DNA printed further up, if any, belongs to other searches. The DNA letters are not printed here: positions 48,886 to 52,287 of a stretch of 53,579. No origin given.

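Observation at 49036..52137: Giant Zn-ribbon methyltransferase-like protein with a degenerate catalytic motif and a nuclease-like C-terminus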

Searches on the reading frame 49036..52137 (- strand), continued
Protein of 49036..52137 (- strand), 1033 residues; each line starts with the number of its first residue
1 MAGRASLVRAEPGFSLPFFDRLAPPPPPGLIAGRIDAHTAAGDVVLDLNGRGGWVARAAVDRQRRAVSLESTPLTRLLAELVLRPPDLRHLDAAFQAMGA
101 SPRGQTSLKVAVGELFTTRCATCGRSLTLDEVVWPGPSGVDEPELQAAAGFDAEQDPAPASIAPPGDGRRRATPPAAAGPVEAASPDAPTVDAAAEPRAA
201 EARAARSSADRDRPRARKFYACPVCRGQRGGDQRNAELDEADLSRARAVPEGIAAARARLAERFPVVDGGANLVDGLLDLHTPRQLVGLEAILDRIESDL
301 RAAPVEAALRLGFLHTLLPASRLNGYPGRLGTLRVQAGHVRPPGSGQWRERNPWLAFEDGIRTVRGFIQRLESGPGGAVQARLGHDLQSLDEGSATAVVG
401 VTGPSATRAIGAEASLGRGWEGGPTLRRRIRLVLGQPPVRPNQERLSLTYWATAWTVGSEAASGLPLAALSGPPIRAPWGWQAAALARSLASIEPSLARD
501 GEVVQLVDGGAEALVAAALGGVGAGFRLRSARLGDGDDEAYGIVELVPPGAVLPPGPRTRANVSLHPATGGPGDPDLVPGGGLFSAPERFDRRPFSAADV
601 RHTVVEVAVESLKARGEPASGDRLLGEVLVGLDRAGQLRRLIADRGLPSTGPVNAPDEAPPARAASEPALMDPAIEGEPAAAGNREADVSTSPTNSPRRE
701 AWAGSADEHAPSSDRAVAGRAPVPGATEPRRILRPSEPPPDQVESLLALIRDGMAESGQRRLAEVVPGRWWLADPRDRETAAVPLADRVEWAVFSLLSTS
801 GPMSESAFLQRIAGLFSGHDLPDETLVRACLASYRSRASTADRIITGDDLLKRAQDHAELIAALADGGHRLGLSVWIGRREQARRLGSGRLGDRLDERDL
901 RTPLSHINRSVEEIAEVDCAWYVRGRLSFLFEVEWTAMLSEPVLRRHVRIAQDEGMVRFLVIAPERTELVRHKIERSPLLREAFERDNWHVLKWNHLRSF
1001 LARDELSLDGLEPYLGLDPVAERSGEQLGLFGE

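Call 59: find_homologous_proteins(query=P0308, max_evalue=0.001)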
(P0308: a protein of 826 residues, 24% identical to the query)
Query P0308 (826 aa): 1344 proteins with E <= 0.001 among 8000 candidates; the best 120 are listed.
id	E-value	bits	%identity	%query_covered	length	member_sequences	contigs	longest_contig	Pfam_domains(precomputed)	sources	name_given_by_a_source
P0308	0.0e+0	1899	100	100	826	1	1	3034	PF03602.22,PF02086.22,PF27126.1,PF01555.25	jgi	jgi:16S rRNA G966 N2-methylase RsmD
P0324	0.0e+0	1766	92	100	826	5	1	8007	PF03602.22,PF02086.22,PF27126.1,PF01555.25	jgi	jgi:16S rRNA G966 N2-methylase RsmD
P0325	0.0e+0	1654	86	100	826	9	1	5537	PF03602.22,PF02086.22,PF27126.1,PF01555.25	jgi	jgi:16S rRNA G966 N2-methylase RsmD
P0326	0.0e+0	1619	83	100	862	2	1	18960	PF03602.22,PF02086.22,PF27126.1,PF01555.25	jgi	jgi:16S rRNA G966 N2-methylase RsmD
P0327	0.0e+0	1603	87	96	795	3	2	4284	PF03602.22,PF02086.22,PF27126.1,PF01555.25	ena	-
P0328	0.0e+0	1558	79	100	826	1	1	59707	PF03602.22,PF02086.22,PF27126.1,PF01555.25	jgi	jgi:16S rRNA G966 N2-methylase RsmD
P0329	0.0e+0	1473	75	99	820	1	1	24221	PF03602.22,PF02086.22,PF27126.1,PF01555.25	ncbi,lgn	-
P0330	0.0e+0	1460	75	99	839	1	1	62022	PF03602.22,PF02086.22,PF27126.1,PF01555.25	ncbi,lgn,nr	ncbi:MAG: DNA adenine methylase [Ignavibacteriales bacterium]|nr:DNA adenine methylase [Ignavibacter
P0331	0.0e+0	1454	73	100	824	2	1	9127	PF03602.22,PF02086.22,PF27126.1,PF01555.25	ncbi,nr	ncbi:MAG: DNA adenine methylase [Ignavibacteriales bacterium]|nr:DNA adenine methylase [Ignavibacter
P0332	0.0e+0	1453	75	99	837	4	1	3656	PF03602.22,PF02086.22,PF27126.1,PF01555.25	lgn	-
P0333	0.0e+0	1451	74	99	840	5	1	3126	PF03602.22,PF02086.22,PF27126.1,PF01555.25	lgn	-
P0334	0.0e+0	1447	73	100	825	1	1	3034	PF03602.22,PF02086.22,PF27126.1,PF01555.25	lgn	-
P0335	0.0e+0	1447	73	100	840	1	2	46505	PF03602.22,PF02086.22,PF27126.1,PF01555.25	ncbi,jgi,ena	-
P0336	0.0e+0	1442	73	100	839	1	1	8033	PF03602.22,PF02086.22,PF27126.1,PF01555.25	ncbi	-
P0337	0.0e+0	1440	74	100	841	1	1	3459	PF03602.22,PF02086.22,PF27126.1,PF01555.25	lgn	-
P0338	0.0e+0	1439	72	99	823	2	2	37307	PF03602.22,PF02086.22,PF27126.1,PF01555.25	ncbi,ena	-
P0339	0.0e+0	1437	73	99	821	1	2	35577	PF03602.22,PF02086.22,PF27126.1,PF01555.25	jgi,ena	-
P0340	0.0e+0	1437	74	99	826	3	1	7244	PF03602.22,PF02086.22,PF27126.1,PF01555.25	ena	-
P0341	0.0e+0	1434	74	100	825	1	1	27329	PF03602.22,PF02086.22,PF27126.1,PF01555.25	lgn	-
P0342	0.0e+0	1428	72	100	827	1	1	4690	PF03602.22,PF02086.22,PF27126.1,PF01555.25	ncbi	-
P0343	0.0e+0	1420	73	100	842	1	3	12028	PF03602.22,PF02086.22,PF27126.1,PF01555.25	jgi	jgi:16S rRNA G966 N2-methylase RsmD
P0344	0.0e+0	1410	71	100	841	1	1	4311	PF03602.22,PF02086.22,PF27126.1,PF01555.25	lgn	-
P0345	0.0e+0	1403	72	99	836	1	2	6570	PF03602.22,PF02086.22,PF27126.1,PF01555.25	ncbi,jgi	-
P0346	0.0e+0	1401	73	99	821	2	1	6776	PF03602.22,PF02086.22,PF27126.1,PF01555.25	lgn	-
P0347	0.0e+0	1389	71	99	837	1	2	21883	PF03602.22,PF02086.22,PF27126.1,PF01555.25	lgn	-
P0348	0.0e+0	1387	71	99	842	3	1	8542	PF03602.22,PF02086.22,PF27126.1,PF01555.25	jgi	jgi:16S rRNA G966 N2-methylase RsmD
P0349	0.0e+0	1383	70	99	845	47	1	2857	PF03602.22,PF27126.1,PF01555.25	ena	-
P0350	0.0e+0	1379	70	100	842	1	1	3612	PF03602.22,PF02086.22,PF27126.1,PF01555.25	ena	-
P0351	0.0e+0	1378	69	99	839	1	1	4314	PF03602.22,PF02086.22,PF01170.25,PF27126.1,PF01555.25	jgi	jgi:16S rRNA G966 N2-methylase RsmD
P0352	0.0e+0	1376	74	96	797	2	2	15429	PF03602.22,PF02086.22,PF27126.1,PF01555.25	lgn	-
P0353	0.0e+0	1373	70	99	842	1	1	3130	PF03602.22,PF02086.22,PF27126.1,PF01555.25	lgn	-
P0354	0.0e+0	1369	72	100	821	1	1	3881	PF03602.22,PF02086.22,PF27126.1,PF01555.25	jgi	jgi:16S rRNA G966 N2-methylase RsmD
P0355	0.0e+0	1368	70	100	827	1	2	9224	PF03602.22,PF02086.22,PF27126.1,PF01555.25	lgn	-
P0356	0.0e+0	1350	69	99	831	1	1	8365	PF03602.22,PF27126.1,PF01555.25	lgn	-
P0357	0.0e+0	1350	70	99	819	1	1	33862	PF03602.22,PF27126.1,PF01555.25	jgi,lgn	jgi:16S rRNA G966 N2-methylase RsmD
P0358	0.0e+0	1349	71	100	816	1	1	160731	PF03602.22,PF02086.22,PF27126.1,PF01555.25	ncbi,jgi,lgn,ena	-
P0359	0.0e+0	1339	69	99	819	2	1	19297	PF03602.22,PF27126.1,PF01555.25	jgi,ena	-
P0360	0.0e+0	1316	69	99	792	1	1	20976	PF03602.22,PF02086.22,PF27126.1,PF01555.25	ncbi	-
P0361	0.0e+0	1298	68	99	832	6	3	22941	PF03602.22,PF27126.1,PF01555.25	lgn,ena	-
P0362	0.0e+0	1202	88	72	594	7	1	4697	PF27126.1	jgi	jgi:hypothetical protein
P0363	0.0e+0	1193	63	97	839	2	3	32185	PF03602.22,PF02086.22,PF27126.1,PF01555.25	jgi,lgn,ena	jgi:16S rRNA G966 N2-methylase RsmD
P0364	0.0e+0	1178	75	81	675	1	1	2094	PF27126.1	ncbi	ncbi:MAG: hypothetical protein WD824_22905, partial [Cyclobacteriaceae bacterium]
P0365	0.0e+0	1177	73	83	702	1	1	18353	PF27126.1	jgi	jgi:hypothetical protein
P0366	0.0e+0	1137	73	81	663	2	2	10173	PF27126.1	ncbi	ncbi:MAG: hypothetical protein AAB393_19735, partial [Bacteroidota bacterium]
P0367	0.0e+0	1115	60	98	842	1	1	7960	PF03602.22,PF02086.22,PF27126.1,PF01555.25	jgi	jgi:DNA modification methylase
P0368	0.0e+0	1111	60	99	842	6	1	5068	PF03602.22,PF02086.22,PF27126.1,PF01555.25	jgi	jgi:DNA modification methylase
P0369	0.0e+0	1104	59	99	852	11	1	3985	PF03602.22,PF02086.22,PF27126.1,PF01555.25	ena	-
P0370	0.0e+0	1102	59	99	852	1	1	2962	PF03602.22,PF02086.22,PF27126.1,PF01555.25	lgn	-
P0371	0.0e+0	1102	59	99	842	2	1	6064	PF03602.22,PF02086.22,PF27126.1,PF01555.25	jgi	jgi:DNA modification methylase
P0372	0.0e+0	1101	59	98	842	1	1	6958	PF03602.22,PF02086.22,PF27126.1,PF01555.25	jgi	jgi:DNA modification methylase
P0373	0.0e+0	1101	59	99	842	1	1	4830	PF03602.22,PF02086.22,PF27126.1,PF01555.25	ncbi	-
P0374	0.0e+0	1099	60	96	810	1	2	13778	PF03602.22,PF02086.22,PF27126.1,PF01555.25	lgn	-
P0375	0.0e+0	1097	59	99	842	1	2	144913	PF03602.22,PF02086.22,PF27126.1,PF01555.25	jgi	jgi:DNA modification methylase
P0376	0.0e+0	1097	59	99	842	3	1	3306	PF03602.22,PF02086.22,PF27126.1,PF01555.25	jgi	jgi:DNA modification methylase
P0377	0.0e+0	1097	59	99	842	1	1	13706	PF03602.22,PF02086.22,PF27126.1,PF01555.25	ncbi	ncbi:MAG: DNA methyltransferase [Thermodesulfobacteriota bacterium]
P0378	0.0e+0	1095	59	99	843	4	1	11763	PF03602.22,PF02086.22,PF27126.1,PF01555.25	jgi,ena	-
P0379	0.0e+0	1091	59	99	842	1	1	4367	PF02086.22,PF27126.1,PF01555.25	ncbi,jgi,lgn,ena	ncbi:MAG: DNA methyltransferase [Thermodesulfobacteriota bacterium]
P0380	0.0e+0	1089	59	99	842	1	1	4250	PF03602.22,PF02086.22,PF27126.1,PF01555.25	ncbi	-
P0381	0.0e+0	1087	59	99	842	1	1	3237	PF03602.22,PF02086.22,PF27126.1,PF01555.25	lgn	-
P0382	0.0e+0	1085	59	99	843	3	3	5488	PF02086.22,PF27126.1,PF01555.25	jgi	-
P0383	0.0e+0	1085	58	99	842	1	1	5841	PF03602.22,PF02086.22,PF27126.1,PF01555.25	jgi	jgi:16S rRNA G966 N2-methylase RsmD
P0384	0.0e+0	1083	58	99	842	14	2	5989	PF03602.22,PF02086.22,PF27126.1,PF01555.25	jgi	jgi:DNA modification methylase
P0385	0.0e+0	1081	59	99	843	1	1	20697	PF03602.22,PF02086.22,PF27126.1,PF01555.25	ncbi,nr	ncbi:MAG: DNA methyltransferase [Thermodesulfobacteriota bacterium]|nr:DNA methyltransferase [Thermo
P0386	0.0e+0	1080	59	98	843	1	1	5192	PF03602.22,PF02086.22,PF27126.1,PF01555.25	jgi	jgi:16S rRNA G966 N2-methylase RsmD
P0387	0.0e+0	1079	58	99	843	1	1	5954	PF03602.22,PF02086.22,PF27126.1,PF01555.25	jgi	-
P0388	0.0e+0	1079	59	96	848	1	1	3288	PF03602.22,PF02086.22,PF27126.1,PF01555.25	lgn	-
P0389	0.0e+0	1079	59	98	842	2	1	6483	PF03602.22,PF02086.22,PF27126.1,PF01555.25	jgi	-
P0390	0.0e+0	1078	58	97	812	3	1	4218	PF02086.22,PF27126.1,PF01555.25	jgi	-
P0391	0.0e+0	1077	59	98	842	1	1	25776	PF03602.22,PF02086.22,PF27126.1,PF01555.25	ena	-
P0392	0.0e+0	1077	59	96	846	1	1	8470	PF03602.22,PF02086.22,PF27126.1,PF01555.25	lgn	-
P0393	0.0e+0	1077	59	98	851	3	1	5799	PF03602.22,PF02086.22,PF27126.1,PF01555.25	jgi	-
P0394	0.0e+0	1077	58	99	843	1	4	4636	PF03602.22,PF02086.22,PF27126.1,PF01555.25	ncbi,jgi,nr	ncbi:hypothetical protein FJY90_06065 [Candidatus Gottesmanbacteria bacterium]|nr:hypothetical prote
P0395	0.0e+0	1077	58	100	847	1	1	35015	PF03602.22,PF02086.22,PF27126.1,PF01555.25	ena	-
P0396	0.0e+0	1075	59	98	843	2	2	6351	PF03602.22,PF02086.22,PF27126.1,PF01555.25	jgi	-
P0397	0.0e+0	1075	58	97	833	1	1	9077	PF03602.22,PF02086.22,PF27126.1,PF01555.25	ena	-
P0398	0.0e+0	1075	58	96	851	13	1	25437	PF02086.22,PF27126.1,PF01555.25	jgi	-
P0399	0.0e+0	1075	58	96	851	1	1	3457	PF02086.22,PF27126.1,PF01555.25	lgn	-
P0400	0.0e+0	1074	57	97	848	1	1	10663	PF02086.22,PF27126.1,PF01555.25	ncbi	-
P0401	0.0e+0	1073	58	99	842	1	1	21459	PF03602.22,PF02086.22,PF27126.1,PF01555.25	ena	-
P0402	0.0e+0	1072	58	100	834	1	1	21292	PF03602.22,PF02086.22,PF27126.1,PF01555.25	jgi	-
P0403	0.0e+0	1071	58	96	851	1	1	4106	PF03602.22,PF02086.22,PF27126.1,PF01555.25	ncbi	-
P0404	0.0e+0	1070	58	96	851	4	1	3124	PF03602.22,PF02086.22,PF27126.1,PF01555.25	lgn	-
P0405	0.0e+0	1070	58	99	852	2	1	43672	PF03602.22,PF02086.22,PF27126.1,PF01555.25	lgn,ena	-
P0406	0.0e+0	1070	59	96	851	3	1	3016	PF02086.22,PF27126.1,PF01555.25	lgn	-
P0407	0.0e+0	1069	58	96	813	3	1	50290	PF03602.22,PF02086.22,PF27126.1,PF01555.25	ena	-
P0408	0.0e+0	1069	58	99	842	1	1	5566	PF03602.22,PF02086.22,PF27126.1,PF01555.25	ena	-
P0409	0.0e+0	1069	58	96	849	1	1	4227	PF03602.22,PF02086.22,PF27126.1,PF01555.25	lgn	-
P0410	0.0e+0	1068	58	97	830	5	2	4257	PF02086.22,PF27126.1,PF01555.25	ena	-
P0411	0.0e+0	1068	58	99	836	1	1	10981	PF03602.22,PF02086.22,PF27126.1,PF01555.25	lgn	-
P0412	0.0e+0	1067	58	96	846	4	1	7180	PF03602.22,PF02086.22,PF27126.1,PF01555.25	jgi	-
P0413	0.0e+0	1067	58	99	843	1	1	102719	PF03602.22,PF02086.22,PF27126.1,PF01555.25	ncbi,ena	-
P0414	0.0e+0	1067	58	99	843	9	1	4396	PF03602.22,PF02086.22,PF27126.1,PF01555.25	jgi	-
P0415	0.0e+0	1066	58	97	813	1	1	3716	PF03602.22,PF02086.22,PF27126.1,PF01555.25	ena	-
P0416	0.0e+0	1066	58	99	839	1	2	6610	PF03602.22,PF02086.22,PF27126.1,PF01555.25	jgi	jgi:DNA modification methylase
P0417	0.0e+0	1066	59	97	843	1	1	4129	PF03602.22,PF02086.22,PF27126.1,PF01555.25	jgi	jgi:DNA modification methylase/DNA-directed RNA polymerase subunit RPC12/RpoP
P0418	0.0e+0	1066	58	96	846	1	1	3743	PF03602.22,PF02086.22,PF27126.1,PF01555.25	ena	-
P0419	0.0e+0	1065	57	96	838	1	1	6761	PF02086.22,PF27126.1,PF01555.25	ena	-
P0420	0.0e+0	1065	57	99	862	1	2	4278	PF03602.22,PF02086.22,PF27126.1,PF01555.25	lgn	-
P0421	0.0e+0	1065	58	99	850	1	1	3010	PF03602.22,PF02086.22,PF27126.1,PF01555.25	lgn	-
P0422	0.0e+0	1065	57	99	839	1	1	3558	PF03602.22,PF02086.22,PF27126.1,PF01555.25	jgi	jgi:16S rRNA G966 N2-methylase RsmD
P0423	0.0e+0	1064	58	96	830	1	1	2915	PF02086.22,PF27126.1,PF01555.25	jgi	jgi:DNA modification methylase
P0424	0.0e+0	1064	58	96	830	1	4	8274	PF02086.22,PF27126.1,PF01555.25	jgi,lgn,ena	jgi:DNA modification methylase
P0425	0.0e+0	1064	58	96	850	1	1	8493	PF02086.22,PF27126.1,PF01555.25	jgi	jgi:DNA modification methylase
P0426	0.0e+0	1064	57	97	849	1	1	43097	PF03602.22,PF02086.22,PF27126.1,PF01555.25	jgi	jgi:DNA modification methylase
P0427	0.0e+0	1063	59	97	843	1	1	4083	PF03602.22,PF02086.22,PF27126.1,PF01555.25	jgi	jgi:16S rRNA G966 N2-methylase RsmD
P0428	0.0e+0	1062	58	97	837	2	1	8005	PF03602.22,PF02086.22,PF27126.1,PF01555.25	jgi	-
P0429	0.0e+0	1061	58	96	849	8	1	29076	PF03602.22,PF02086.22,PF27126.1,PF01555.25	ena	-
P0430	0.0e+0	1061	58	96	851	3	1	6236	PF03602.22,PF02086.22,PF27126.1,PF01555.25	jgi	jgi:16S rRNA G966 N2-methylase RsmD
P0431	0.0e+0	1061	57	96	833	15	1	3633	PF03602.22,PF02086.22,PF27126.1,PF01555.25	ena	-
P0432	0.0e+0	1060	57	99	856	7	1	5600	PF03602.22,PF02086.22,PF27126.1,PF01555.25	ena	-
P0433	0.0e+0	1059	58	98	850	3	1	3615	PF03602.22,PF02086.22,PF27126.1,PF01555.25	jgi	-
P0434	0.0e+0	1059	57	98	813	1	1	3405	PF02086.22,PF27126.1,PF01555.25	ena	-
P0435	0.0e+0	1058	59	96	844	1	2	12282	PF02086.22,PF27126.1,PF01555.25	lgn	-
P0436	0.0e+0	1058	57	100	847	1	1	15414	PF02086.22,PF27126.1,PF01555.25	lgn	-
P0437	0.0e+0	1058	57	99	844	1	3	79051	PF03602.22,PF02086.22,PF27126.1,PF01555.25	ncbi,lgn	-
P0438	0.0e+0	1057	58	96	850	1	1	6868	PF02086.22,PF27126.1,PF01555.25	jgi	jgi:DNA modification methylase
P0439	0.0e+0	1057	58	96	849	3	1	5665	PF03602.22,PF02086.22,PF27126.1,PF01555.25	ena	-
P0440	0.0e+0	1057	59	99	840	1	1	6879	PF03602.22,PF02086.22,PF27126.1,PF01555.25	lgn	-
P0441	0.0e+0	1057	57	99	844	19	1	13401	PF02086.22,PF27126.1,PF01555.25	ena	-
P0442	0.0e+0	1057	57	99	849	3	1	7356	PF03602.22,PF02086.22,PF27126.1,PF01555.25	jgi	-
